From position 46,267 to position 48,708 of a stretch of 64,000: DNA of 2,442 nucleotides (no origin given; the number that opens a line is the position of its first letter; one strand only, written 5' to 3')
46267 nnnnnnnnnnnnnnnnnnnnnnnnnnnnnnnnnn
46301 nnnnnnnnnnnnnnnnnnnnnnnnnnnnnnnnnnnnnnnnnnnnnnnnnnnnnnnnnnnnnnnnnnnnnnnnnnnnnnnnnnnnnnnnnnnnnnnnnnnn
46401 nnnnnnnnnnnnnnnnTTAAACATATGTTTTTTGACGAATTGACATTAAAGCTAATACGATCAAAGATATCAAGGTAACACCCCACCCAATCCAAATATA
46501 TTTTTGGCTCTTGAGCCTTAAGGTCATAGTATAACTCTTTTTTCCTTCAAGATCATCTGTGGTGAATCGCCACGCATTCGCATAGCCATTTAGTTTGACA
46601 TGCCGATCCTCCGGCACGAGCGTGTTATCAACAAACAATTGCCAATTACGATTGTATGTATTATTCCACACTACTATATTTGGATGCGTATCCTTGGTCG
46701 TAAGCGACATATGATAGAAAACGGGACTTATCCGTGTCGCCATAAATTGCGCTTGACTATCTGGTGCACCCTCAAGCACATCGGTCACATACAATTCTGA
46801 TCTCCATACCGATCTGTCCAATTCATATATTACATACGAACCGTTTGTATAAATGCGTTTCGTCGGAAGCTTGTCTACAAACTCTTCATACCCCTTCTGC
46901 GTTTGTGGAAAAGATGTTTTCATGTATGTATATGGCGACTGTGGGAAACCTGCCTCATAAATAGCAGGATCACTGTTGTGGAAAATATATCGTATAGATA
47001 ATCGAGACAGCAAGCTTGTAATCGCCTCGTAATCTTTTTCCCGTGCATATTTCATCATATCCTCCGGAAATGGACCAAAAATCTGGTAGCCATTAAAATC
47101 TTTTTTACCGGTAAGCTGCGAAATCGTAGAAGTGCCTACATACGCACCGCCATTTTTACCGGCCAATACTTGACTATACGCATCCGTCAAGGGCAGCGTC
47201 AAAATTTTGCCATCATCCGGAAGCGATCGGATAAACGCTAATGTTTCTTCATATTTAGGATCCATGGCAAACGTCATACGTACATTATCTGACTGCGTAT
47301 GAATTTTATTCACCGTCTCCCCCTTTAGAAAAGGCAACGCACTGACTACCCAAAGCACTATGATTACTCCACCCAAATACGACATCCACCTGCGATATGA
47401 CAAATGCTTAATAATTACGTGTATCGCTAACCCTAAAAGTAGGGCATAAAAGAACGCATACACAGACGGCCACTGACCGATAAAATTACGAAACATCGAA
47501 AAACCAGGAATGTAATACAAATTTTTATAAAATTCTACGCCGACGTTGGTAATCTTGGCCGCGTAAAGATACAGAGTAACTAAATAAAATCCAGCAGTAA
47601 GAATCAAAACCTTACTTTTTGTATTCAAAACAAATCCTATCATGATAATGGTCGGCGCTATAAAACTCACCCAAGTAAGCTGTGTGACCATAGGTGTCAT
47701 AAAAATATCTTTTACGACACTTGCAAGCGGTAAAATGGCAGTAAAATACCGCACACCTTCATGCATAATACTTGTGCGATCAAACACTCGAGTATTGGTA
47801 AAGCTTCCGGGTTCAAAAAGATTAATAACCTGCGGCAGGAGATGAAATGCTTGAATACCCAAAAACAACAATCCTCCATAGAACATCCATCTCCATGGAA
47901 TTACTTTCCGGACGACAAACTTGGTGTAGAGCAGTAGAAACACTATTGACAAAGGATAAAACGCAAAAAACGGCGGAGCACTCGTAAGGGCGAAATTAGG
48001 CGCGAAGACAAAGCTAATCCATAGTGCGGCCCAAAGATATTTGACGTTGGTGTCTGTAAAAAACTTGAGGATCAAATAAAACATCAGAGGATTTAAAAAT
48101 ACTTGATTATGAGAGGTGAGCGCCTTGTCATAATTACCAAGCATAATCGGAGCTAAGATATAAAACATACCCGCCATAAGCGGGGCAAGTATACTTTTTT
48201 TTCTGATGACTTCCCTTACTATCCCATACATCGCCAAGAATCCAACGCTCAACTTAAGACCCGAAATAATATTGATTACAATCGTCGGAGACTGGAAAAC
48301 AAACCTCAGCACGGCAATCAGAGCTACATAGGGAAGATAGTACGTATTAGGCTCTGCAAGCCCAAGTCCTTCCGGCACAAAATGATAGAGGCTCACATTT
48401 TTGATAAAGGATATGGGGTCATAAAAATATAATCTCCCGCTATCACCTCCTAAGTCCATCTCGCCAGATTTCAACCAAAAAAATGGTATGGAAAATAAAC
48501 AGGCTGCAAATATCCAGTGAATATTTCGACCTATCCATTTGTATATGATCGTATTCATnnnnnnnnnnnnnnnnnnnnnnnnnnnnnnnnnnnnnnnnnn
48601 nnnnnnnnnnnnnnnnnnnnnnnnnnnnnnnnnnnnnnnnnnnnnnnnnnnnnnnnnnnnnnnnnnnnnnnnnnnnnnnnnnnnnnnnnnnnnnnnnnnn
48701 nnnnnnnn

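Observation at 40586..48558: Three tandem AftD/DUF3367-like GT-C paralogs (669, ~1171 and 713 aa) with a coupled micro-protein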

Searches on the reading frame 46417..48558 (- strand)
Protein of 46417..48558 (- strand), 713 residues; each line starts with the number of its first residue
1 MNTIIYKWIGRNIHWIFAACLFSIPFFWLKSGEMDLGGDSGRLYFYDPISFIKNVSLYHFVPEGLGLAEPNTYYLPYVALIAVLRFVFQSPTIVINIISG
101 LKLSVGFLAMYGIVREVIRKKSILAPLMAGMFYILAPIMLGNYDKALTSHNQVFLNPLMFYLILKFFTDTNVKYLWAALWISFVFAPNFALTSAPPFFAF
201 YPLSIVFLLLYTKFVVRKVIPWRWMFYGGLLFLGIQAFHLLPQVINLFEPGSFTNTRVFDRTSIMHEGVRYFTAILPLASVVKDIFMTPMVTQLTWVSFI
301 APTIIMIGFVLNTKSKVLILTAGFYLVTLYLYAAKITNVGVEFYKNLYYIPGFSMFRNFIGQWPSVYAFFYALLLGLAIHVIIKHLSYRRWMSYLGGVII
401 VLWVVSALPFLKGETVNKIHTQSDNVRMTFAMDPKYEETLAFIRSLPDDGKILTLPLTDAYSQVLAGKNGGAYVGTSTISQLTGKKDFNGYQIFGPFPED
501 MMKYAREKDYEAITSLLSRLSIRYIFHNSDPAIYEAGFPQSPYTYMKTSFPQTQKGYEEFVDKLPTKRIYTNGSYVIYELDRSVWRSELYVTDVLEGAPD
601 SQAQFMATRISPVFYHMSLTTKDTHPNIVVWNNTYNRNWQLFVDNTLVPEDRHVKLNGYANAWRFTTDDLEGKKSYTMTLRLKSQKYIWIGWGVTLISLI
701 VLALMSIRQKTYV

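Call 3: search_protein_families(library=pfam, proteins=[window:46417-48558:-], max_evalue=1)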
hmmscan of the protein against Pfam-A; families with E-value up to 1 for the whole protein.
window:46417-48558:- (713 aa): 1 family
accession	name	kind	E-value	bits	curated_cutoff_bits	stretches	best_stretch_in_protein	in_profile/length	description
PF19890.4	DUF6363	-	0.23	11.7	26.4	1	432-453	11-32/75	Domain of unknown function (DUF6363)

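Call 4: search_protein_families(library=ncbifam, proteins=[window:46417-48558:-], max_evalue=1)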
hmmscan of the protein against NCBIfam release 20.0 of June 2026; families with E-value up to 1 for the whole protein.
window:46417-48558:- (713 aa): 1 family
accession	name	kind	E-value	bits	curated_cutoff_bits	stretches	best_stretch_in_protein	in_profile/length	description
TIGR03141.1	cytochro_ccmD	equivalog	1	9.5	25.95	1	687-710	9-32/47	heme exporter protein CcmD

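Call 9: search_solved_structures(query=window:46417-48558:-, max_evalue=10)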
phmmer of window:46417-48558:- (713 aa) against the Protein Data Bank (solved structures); distinct sequences matched with E-value up to 10: 3.
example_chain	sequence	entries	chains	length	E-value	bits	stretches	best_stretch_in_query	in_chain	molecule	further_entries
1z1z_A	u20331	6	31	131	0.18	13.3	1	564-618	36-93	Minor tail protein U | Tail tube terminator protein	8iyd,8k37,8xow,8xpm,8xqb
3fzb_A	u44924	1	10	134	0.19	13.2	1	564-618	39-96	Minor tail protein U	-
2o3l_A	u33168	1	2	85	1.1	10.6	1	213-263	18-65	Hypothetical protein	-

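Call 11: find_homologous_proteins(query=window:46417-48558:-)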
Query window:46417-48558:- (713 aa): 524 proteins with E <= 0.001 among 8000 candidates; the best 120 are listed.
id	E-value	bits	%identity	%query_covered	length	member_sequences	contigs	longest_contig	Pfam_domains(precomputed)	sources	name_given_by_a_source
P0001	0.0e+0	1273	78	100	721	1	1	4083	-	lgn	-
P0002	0.0e+0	1245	77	100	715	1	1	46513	-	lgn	-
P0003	0.0e+0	1100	69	97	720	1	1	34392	-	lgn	-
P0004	0.0e+0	1082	70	93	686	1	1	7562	-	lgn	-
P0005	0.0e+0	1042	63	99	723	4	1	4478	-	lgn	-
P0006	0.0e+0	1037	63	99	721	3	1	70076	-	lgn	-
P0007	0.0e+0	1019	62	99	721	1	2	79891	-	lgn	-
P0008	3.6e-298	1009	61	99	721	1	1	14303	-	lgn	-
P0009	1.0e-293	994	61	99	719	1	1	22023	-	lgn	-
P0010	8.7e-269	912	100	58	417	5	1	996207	-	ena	-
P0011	5.8e-233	793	51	97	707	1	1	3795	-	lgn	-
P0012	8.6e-225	766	51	96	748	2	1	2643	-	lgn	-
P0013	2.7e-223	761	50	95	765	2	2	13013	-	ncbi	-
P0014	1.1e-209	716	46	98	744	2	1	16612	-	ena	-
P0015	4.4e-209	714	48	97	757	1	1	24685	-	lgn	-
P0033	8.2e-192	657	44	96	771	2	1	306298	-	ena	-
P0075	2.8e-178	613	41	96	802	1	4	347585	-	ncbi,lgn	-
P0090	2.0e-174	600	39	98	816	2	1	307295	-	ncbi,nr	ncbi:MAG: hypothetical protein Q8L37_00605 [Candidatus Gottesmanbacteria bacterium]|nr:hypothetical 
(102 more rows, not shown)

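Call 15: search_solved_structures(query=A1, max_evalue=10)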
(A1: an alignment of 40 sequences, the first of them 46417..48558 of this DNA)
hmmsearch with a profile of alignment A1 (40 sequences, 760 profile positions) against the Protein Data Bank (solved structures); distinct sequences matched with E-value up to 10: 1.
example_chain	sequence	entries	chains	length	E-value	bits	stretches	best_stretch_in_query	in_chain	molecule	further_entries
9v2v_E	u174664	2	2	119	0.9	11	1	518-605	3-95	Transcriptional regulatory protein DEP1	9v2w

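Call 28: search_protein_families(library=pfam, alignment_id=A1, max_evalue=0.01)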
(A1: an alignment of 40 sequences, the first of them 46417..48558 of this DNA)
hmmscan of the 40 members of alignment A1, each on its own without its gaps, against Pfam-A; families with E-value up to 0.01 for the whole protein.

A. member 1, window:46417-48558:- (713 aa): 0 families

B. families by the number of members that match (of 40 scanned): 3 families
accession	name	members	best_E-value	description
PF13231.12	PMT_2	1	0.0014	Dolichyl-phosphate-mannose-protein mannosyltransferase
PF11992.13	TgpA_N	1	0.0015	TgpA N-terminal domain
PF10875.13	DUF2670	1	0.0077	Protein of unknown function (DUF2670)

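Call 29: predict_structure(alignment_id=A1)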
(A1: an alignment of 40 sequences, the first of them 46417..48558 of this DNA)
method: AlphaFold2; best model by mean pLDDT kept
length: 713 residues; sequences in the alignment: 40
mean_pLDDT: 88.8   pTM: 0.89
mean pLDDT of the five models: 88.8, 87.2, 86.7, 86.2, 85.6
residues with pLDDT >= 90: 430; 70-90: 236; 50-70: 46; < 50: 1
segments of 3 or more residues with pLDDT < 50: none
pLDDT, mean of each block of 10 residues (from residue 1): 84 95 95 71 85 91 86 92 95 93 97 92 92 94 80 94 96 96 92 70 94 95 96 96 87 78 72 67 83 93 96 94 94 74 79 66 89 97 87 92 95 89 88 94 93 91 87 90 92 88 95 94 95 89 89 95 97 97 89 73 81 90 75 92 91 90 84 82 92 97 92 60
secondary structure, 60 per line:
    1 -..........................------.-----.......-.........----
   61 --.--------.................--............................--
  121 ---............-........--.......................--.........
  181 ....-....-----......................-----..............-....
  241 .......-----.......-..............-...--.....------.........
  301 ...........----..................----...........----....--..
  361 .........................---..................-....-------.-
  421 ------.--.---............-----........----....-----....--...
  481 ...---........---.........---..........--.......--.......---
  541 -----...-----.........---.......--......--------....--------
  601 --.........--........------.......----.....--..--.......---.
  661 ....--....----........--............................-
elements in order (helices of 4 or more, strands of 3 or more residues): H2-27 H40-46 H48-56 H72-88 H91-118 H124-135 H137-144 H147-169 H172-184 H186-189 H195-216 H222-235 H237-247 H253-259 H261-274 H281-285 H292-311 H316-333 H338-348 H353-356 H359-385 H389-406 H408-411 H434-445 E451-458 E463-466 E472-475 H478-483 E487-490 H491-494 H498-506 H510-519 E522-528 H531-537 H554-562 E566-572 E575-580 E589-592 E603-611 E614-621 E628-634 E639-643 E653-656 E660-664 H667-670 E675-682 H685-712

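Call 31: fold_search(model_id=the predicted structure, library=pdb)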
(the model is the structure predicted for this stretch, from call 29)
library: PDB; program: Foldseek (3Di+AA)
matches with E <= 10: 427; with E <= 0.001: 6
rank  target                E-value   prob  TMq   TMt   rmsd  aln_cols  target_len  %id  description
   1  6wby                  1.4e-08  1.00  0.53  0.32  18.8       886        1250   11  Single-Particle Cryo-EM Structure of Arabinofuranosyltransferase AftD from Mycobacteria, Mutant R1389S Class 2 (released 2020-05-13)
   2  8b6l_I                6.0e-07  1.00  0.42  0.43  17.2       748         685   13  Subtomogram average of the human Sec61-TRAP-OSTA-translocon (released 2022-12-07)
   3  9n9j_I                3.3e-06  1.00  0.39  0.39  13.2       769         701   11  Structure of a GRP94 folding intermediate engaged with a CCDC134- and FKBP11-bound secretory translocon (released 2025-11-19)
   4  6s7o_A                7.8e-06  1.00  0.46  0.49  12.1       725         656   12  Cryo-EM structure of human oligosaccharyltransferase complex OST-A (released 2019-12-18)
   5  6gxc_A                5.8e-04  1.00  0.37  0.37  22.2       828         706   12  Bacterial oligosaccharyltransferase PglB in complex with an inhibitory peptide and a reactive lipid-linked oligosaccha (released 2018-11-14)
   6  5ogl_A                6.9e-04  1.00  0.35  0.36  22.6       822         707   12  Structure of bacterial oligosaccharyltransferase PglB in complex with an acceptor peptide and an lipid-linked oligosac (released 2017-10-25)
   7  8if8_C                7.0e-03  1.00  0.38  0.43  10.8       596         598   12  Arabinosyltransferase AftA (released 2023-05-31)
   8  3vu0_C                1.9e-02  1.00  0.15  0.56   5.8       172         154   14  Crystal structure of the C-terminal globular domain of oligosaccharyltransferase (AfAglB-S2, AF_0040, O30195_ARCFU) fr (released 2013-01-23)
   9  8if8_B                2.9e-02  0.99  0.38  0.42  13.1       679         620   12  Arabinosyltransferase AftA (released 2023-05-31)
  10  3vu0_A                3.4e-02  1.00  0.15  0.56   6.1       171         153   12  Crystal structure of the C-terminal globular domain of oligosaccharyltransferase (AfAglB-S2, AF_0040, O30195_ARCFU) fr (released 2013-01-23)
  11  7spt                  4.8e-02  0.23  0.11  0.15  24.7       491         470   12  Crystal structure of exofacial state human glucose transporter GLUT3 (released 2022-05-18)
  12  3vu0_B                5.4e-02  1.00  0.15  0.54   5.8       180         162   13  Crystal structure of the C-terminal globular domain of oligosaccharyltransferase (AfAglB-S2, AF_0040, O30195_ARCFU) fr (released 2013-01-23)
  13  2wsw                  7.3e-02  0.21  0.12  0.14  20.2       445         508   10  Crystal Structure of Carnitine Transporter from Proteus mirabilis (released 2010-09-08)
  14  6kkj                  8.7e-02  0.16  0.09  0.15  22.4       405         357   13  Crystal structure of Drug:Proton Antiporter-1 (DHA1) Family SotB, in the inward open conformation (released 2020-07-29)
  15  8hpj_A                8.7e-02  0.13  0.08  0.12  23.4       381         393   13  Crystal structure of the bacterial oxalate transporter OxlT in a ligand-free outward-facing form (released 2023-02-15)
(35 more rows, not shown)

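Call 38: find_encoding_contigs(protein=P0090, flank=10000, max_places=2)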
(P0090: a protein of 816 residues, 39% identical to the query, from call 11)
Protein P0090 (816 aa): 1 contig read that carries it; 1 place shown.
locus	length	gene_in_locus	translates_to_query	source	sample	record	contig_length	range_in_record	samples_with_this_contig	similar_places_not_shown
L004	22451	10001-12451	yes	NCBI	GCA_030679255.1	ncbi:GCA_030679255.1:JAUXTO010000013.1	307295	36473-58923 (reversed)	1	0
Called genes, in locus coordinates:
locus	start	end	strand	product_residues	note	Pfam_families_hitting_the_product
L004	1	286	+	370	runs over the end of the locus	PF01041:DegT_DnrJ_EryC1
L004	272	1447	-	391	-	PF00534:Glycos_transf_1, PF13692:Glyco_trans_1_4, PF26337:Gtf3_C (weak)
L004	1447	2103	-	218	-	PF25087:GMPPB_C (faint), PF25084:LbH_EIF2B (faint), PF00132:Hexapep, PF14602:Hexapep_2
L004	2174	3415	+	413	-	PF08421:Methyltransf_13, PF13489:Methyltransf_23, PF08241:Methyltransf_11 (faint), PF08484:Methyltransf_14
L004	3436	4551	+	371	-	PF00534:Glycos_transf_1 (weak)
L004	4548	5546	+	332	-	PF13641:Glyco_tranf_2_3, PF00535:Glycos_transf_2, PF10111:Glyco_tranf_2_2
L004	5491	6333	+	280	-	PF00483:NTP_transferase, PF12804:NTP_transf_3 (weak)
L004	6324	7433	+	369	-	PF01073:3Beta_HSD (weak), PF01370:Epimerase, PF16363:GDP_Man_Dehyd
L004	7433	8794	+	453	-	PF03721:UDPG_MGDP_dh_N, PF03807:F420_oxidored (faint), PF00984:UDPG_MGDP_dh, PF03720:UDPG_MGDP_dh_C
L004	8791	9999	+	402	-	PF08421:Methyltransf_13, PF13489:Methyltransf_23, PF08241:Methyltransf_11 (weak), PF08242:Methyltransf_12 (weak), PF08484:Methyltransf_14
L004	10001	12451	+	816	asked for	-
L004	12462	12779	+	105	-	-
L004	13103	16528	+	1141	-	-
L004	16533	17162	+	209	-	PF07021:MetW (weak), PF13847:Methyltransf_31, PF08241:Methyltransf_11, PF13649:Methyltransf_25 (weak)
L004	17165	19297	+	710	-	-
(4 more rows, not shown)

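Call 39: find_encoding_contigs(protein=P0075, flank=10000, max_places=2)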
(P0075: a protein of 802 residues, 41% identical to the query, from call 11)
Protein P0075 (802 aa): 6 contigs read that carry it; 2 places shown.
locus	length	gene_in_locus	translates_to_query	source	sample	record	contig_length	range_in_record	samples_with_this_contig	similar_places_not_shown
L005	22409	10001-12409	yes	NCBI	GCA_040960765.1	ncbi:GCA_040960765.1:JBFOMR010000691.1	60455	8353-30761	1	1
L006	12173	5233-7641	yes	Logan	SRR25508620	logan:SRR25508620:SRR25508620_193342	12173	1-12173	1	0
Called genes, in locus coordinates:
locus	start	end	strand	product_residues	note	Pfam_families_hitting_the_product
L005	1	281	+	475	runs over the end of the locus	PF00370:FGGY_N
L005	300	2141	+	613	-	PF02776:TPP_enzyme_N, PF00205:TPP_enzyme_M, PF02775:TPP_enzyme_C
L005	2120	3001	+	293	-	PF01370:Epimerase, PF04321:RmlD_sub_bind, PF16363:GDP_Man_Dehyd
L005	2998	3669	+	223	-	PF01370:Epimerase (weak), PF04321:RmlD_sub_bind (faint), PF08659:KR (faint), PF13561:adh_short_C2, PF00106:adh_short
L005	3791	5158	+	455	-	-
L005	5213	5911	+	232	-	PF13578:Methyltransf_24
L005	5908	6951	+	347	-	PF00535:Glycos_transf_2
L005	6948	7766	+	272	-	PF00456:Transketolase_N, PF13292:DXP_synthase_N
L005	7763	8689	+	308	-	PF02779:Transket_pyr, PF02780:Transketolase_C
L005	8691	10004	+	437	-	PF01041:DegT_DnrJ_EryC1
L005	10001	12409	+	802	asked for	-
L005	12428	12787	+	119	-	-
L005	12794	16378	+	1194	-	-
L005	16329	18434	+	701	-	-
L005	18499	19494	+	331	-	PF01370:Epimerase, PF04321:RmlD_sub_bind (weak), PF16363:GDP_Man_Dehyd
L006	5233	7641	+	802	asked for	-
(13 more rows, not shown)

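Call 40: find_encoding_contigs(protein=P0033, flank=10000, max_places=2)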
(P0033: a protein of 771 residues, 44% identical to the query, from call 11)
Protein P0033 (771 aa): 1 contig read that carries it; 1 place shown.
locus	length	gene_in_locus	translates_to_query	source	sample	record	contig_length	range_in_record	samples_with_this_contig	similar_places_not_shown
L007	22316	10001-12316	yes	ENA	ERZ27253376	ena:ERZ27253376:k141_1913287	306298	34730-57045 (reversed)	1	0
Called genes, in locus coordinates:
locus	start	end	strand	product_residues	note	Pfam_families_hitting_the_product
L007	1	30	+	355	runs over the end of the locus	PF02655:ATP-grasp_3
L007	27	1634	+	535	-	PF02776:TPP_enzyme_N, PF00205:TPP_enzyme_M, PF02775:TPP_enzyme_C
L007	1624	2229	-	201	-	PF00702:Hydrolase (faint), PF08645:PNK3P (weak), PF13419:HAD_2, PF13242:Hydrolase_like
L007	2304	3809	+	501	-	-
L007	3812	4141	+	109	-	-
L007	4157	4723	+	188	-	PF18915:DUF5667 (weak)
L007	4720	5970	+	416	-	PF00534:Glycos_transf_1, PF13692:Glyco_trans_1_4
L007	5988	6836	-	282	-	PF00535:Glycos_transf_2, PF10111:Glyco_tranf_2_2 (weak), PF13641:Glyco_tranf_2_3 (weak)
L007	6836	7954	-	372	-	PF13439:Glyco_transf_4, PF13579:Glyco_trans_4_4 (weak), PF20706:GT4-conflict, PF00534:Glycos_transf_1, PF13692:Glyco_trans_1_4, PF13524:Glyco_trans_1_2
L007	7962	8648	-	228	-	PF08241:Methyltransf_11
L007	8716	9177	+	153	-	-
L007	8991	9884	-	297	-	PF01370:Epimerase (weak), PF04321:RmlD_sub_bind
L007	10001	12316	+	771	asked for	-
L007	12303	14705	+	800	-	-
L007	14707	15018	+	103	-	-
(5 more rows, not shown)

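Call 51: find_related_loci(query=A1, collection=genome_contigs, flank=9000)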
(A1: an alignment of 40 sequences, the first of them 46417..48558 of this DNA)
Query A1 (713 aa) in genome_contigs; peptide patterns used: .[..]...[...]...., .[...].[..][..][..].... (x = any residue, [..] = any of these).
171 stretches matched a pattern; 53 encode a relative of the query (tblastn E <= 1e-3); 46 distinct loci.
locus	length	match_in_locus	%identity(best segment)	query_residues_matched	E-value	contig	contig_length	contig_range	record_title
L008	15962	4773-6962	44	18-698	0e+0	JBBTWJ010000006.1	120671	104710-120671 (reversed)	MAG: Patescibacteria group bacterium isolate H41-bin149_1 H41_bin149_1_000000000006, whole genome shotgun sequence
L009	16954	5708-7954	43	16-710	0e+0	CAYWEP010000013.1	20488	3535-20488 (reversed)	MAG TPA_asm: uncultured Gammaproteobacteria bacterium isolate SRP269290_co3_1003 genome assembly, contig: NODE_2644_leng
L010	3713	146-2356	43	16-701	1e-180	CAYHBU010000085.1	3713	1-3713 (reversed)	MAG TPA_asm: uncultured Candidatus Saccharibacteria bacterium isolate ERP119705_co10_107 genome assembly, contig: NODE_1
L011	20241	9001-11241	40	16-710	1e-166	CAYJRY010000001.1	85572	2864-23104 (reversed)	MAG TPA_asm: uncultured Gammaproteobacteria bacterium isolate ERP125453_co1_466 genome assembly, contig: NODE_137_length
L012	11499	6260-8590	37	24-708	1e-165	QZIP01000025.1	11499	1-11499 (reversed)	MAG: Candidatus Parcubacteria bacterium isolate SURF_62 Ga0104751_1007678, whole genome shotgun sequence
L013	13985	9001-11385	38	1-704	6e-165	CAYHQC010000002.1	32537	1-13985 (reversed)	MAG TPA_asm: uncultured Gammaproteobacteria bacterium isolate ERP119705_co15_352 genome assembly, contig: NODE_1076_leng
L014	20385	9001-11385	38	1-704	2e-163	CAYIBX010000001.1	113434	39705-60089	MAG TPA_asm: uncultured Gammaproteobacteria bacterium isolate ERP119705_co18_370 genome assembly, contig: NODE_77_length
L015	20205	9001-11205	42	21-701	1e-178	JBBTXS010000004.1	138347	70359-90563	MAG: Patescibacteria group bacterium isolate H51-bin091_1 H51_bin091_1_000000000004, whole genome shotgun sequence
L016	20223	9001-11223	37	24-690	1e-155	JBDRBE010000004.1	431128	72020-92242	MAG: Candidatus Levyibacteriota bacterium isolate MEGAHIT-group-1.104 k141_1245768, whole genome shotgun sequence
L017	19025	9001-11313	39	25-700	1e-158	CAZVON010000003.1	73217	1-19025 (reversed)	MAG TPA_asm: uncultured Gammaproteobacteria bacterium isolate SRP269290_co3_805 genome assembly, contig: NODE_265_length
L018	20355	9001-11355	43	15-704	0e+0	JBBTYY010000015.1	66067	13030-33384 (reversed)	MAG: Patescibacteria group bacterium isolate H52-bin050_1 H52_bin050_1_000000000015, whole genome shotgun sequence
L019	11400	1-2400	44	21-700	2e-151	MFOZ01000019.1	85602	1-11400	MAG: Candidatus Levybacteria bacterium RIFCSPLOWO2_01_FULL_42_15 rifcsplowo2_01_scaffold_302, whole genome shotgun seque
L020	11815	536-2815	36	5-698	4e-148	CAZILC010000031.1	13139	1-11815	MAG TPA_asm: uncultured Gammaproteobacteria bacterium isolate SRP200132_co1_59 genome assembly, contig: NODE_8295_length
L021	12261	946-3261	36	25-699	1e-151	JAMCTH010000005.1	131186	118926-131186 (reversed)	MAG: Patescibacteria group bacterium isolate FK_Sedi_A_Bin.175 NODE_133_length_131186_cov_5.29273, whole genome shotgun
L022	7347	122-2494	36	16-708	5e-145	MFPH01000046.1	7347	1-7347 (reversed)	MAG: Candidatus Levybacteria bacterium RIFCSPLOWO2_12_FULL_37_14 rifcsplowo2_12_scaffold_42000, whole genome shotgun seq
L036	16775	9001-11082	34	16-712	3e-116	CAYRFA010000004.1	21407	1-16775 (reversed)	MAG TPA_asm: uncultured Gammaproteobacteria bacterium isolate SRP050083_co2_70 genome assembly, contig: NODE_1660_length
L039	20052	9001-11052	35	18-707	1e-124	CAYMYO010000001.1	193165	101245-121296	MAG TPA_asm: uncultured Gammaproteobacteria bacterium isolate SRP302447_co1_58 genome assembly, contig: NODE_264_length_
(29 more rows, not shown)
